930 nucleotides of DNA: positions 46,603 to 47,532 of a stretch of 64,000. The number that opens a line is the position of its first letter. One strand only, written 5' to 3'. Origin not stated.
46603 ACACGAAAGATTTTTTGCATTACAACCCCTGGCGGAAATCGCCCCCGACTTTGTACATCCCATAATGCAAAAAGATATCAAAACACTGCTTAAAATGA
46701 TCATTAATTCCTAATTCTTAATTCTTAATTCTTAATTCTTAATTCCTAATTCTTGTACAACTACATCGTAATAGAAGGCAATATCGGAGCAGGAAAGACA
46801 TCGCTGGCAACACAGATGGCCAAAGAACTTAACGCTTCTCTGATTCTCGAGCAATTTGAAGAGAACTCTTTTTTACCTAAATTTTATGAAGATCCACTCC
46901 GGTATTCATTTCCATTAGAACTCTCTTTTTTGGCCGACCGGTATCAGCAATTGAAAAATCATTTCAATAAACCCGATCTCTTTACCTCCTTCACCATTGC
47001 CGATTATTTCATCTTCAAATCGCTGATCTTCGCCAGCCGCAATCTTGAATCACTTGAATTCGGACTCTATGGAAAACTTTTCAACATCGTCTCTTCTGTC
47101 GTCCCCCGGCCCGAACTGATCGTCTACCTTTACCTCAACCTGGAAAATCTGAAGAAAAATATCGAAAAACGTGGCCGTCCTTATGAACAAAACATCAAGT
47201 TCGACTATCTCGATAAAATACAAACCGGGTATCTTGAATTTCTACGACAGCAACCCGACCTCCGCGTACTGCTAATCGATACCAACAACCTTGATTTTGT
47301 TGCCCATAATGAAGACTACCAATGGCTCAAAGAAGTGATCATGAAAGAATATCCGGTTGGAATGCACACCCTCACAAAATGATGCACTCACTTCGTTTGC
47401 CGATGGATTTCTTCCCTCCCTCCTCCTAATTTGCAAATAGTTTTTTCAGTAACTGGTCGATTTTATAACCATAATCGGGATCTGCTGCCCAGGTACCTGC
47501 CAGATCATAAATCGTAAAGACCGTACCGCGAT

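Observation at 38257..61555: Dispersed family of G-free heptanucleotide tandem arrays occupying intergenic gaps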

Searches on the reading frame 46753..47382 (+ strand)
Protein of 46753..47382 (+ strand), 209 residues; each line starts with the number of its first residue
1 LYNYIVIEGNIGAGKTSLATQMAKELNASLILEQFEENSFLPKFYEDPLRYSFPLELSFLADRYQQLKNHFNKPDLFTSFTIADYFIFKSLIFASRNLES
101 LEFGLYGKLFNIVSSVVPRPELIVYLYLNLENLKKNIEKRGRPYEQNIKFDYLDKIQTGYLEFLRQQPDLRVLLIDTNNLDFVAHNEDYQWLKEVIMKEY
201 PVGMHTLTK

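Call 21: list_cluster_members(proteins=[P0001, window:46753-47382:+, window:53777-56167:+])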
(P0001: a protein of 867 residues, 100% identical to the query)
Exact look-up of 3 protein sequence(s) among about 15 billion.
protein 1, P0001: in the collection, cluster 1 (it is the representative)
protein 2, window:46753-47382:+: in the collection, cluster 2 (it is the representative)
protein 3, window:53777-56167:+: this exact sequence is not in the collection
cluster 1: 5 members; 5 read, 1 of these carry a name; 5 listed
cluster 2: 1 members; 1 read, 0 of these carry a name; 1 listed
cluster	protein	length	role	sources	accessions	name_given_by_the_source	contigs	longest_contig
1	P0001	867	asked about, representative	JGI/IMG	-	-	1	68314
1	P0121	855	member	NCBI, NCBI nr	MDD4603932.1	MAG: DNA mismatch repair protein MutS [Bacteroidales bacterium] | DNA mismatch repair protein MutS [Bacteroidales bacterium]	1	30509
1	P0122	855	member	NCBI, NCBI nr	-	-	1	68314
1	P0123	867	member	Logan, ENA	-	-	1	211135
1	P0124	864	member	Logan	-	-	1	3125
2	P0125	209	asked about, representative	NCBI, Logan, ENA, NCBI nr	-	-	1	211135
